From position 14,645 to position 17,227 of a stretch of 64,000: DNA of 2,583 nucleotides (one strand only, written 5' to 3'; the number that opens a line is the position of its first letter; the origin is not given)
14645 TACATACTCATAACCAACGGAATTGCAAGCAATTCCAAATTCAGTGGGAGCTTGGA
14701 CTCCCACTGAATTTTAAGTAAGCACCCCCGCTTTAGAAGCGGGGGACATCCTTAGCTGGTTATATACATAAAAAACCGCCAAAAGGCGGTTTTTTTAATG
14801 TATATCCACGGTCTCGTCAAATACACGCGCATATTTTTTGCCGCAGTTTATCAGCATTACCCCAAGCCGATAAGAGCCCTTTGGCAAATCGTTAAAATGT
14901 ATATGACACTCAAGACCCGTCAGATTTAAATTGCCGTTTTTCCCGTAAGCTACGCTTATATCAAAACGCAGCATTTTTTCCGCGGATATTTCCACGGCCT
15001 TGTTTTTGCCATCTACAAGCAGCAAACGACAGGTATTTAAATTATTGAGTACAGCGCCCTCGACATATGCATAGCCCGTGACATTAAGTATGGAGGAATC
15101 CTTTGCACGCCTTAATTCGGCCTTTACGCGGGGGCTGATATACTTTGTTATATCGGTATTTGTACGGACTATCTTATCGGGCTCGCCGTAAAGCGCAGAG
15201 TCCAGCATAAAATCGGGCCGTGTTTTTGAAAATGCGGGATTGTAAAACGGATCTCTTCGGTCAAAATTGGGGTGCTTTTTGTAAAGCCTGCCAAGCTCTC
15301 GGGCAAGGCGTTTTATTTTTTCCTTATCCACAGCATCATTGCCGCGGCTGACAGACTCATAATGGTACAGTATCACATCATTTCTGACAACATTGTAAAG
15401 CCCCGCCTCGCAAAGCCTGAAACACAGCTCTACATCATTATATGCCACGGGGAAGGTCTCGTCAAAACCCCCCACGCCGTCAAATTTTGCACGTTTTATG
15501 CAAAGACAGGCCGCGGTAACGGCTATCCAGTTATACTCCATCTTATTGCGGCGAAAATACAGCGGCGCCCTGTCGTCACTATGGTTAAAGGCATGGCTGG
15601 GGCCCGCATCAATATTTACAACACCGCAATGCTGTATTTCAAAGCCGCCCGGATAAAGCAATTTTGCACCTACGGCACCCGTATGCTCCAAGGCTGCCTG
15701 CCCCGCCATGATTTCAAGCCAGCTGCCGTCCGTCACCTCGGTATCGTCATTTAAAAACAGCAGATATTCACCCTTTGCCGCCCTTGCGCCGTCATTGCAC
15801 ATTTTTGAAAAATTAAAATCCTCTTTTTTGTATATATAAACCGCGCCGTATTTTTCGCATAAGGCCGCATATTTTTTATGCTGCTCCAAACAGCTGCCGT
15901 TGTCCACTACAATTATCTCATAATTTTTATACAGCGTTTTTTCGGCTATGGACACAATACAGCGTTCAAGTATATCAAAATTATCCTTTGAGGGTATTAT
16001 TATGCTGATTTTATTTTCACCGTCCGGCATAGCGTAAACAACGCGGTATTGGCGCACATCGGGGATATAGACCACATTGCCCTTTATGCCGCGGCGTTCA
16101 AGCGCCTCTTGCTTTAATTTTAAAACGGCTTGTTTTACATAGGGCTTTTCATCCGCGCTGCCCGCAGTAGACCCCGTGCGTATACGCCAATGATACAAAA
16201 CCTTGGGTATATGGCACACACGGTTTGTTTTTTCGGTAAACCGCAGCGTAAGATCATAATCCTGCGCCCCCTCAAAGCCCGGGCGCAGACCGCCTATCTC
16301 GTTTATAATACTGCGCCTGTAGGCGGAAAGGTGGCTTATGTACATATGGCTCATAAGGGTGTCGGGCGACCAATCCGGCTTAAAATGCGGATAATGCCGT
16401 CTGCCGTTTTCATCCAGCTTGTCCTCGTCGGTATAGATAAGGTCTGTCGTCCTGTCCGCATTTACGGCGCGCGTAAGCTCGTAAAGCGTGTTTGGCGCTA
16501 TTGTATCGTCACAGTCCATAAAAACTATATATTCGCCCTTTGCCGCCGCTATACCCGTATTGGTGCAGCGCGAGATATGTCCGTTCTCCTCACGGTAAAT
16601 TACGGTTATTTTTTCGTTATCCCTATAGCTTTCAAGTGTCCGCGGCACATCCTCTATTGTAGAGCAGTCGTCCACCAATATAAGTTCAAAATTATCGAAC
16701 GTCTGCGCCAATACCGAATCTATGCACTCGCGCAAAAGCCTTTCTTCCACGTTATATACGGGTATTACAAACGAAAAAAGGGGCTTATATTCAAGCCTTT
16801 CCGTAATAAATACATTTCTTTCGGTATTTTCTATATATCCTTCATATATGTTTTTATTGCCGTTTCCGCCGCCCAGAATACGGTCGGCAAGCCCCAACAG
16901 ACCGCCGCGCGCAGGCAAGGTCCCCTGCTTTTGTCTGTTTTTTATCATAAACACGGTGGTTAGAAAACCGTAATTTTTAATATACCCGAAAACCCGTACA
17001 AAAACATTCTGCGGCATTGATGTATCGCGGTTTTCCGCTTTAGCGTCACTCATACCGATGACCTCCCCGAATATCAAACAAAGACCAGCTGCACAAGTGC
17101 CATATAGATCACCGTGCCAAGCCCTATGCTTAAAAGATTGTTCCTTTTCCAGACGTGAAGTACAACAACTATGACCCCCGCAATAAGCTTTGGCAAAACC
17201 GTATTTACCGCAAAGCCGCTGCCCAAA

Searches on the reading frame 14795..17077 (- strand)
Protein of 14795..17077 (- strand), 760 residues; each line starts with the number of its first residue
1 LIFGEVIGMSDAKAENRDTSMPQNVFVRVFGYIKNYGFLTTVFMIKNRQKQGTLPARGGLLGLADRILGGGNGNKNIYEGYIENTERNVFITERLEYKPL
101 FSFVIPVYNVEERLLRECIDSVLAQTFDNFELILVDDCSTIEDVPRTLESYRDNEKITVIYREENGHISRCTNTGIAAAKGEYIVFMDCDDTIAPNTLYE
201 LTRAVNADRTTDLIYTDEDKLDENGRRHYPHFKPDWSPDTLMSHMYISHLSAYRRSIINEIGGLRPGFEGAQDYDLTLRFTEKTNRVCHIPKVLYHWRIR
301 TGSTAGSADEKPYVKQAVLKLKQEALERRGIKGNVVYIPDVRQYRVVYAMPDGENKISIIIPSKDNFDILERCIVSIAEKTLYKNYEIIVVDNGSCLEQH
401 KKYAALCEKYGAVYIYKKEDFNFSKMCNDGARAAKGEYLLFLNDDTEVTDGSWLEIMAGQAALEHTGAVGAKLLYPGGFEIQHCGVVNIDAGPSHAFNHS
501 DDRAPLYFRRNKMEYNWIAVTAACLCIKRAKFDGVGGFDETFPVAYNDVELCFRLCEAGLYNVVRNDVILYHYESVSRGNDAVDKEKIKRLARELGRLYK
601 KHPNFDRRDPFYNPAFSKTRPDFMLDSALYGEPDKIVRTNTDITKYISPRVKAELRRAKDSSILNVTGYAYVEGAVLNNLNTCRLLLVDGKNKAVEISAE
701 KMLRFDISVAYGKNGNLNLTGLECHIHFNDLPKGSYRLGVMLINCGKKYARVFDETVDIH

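Call 47: search_protein_families(library=pfam, proteins=[window:14795-17077:-], max_evalue=0.00001)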
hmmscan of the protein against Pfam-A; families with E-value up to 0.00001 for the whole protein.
window:14795-17077:- (760 aa): 3 families
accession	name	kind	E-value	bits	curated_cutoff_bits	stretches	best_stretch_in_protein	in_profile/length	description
PF00535.33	Glycos_transf_2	-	3.3e-54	183.8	23.3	2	102-261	1-167/168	Glycosyl transferase family 2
PF10111.15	Glyco_tranf_2_2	-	2.7e-22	80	27.3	2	369-558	15-202/276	Glycosyltransferase like family 2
PF13641.12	Glyco_tranf_2_3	-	2.4e-20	74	27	2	101-294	3-208/230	Glycosyltransferase like family 2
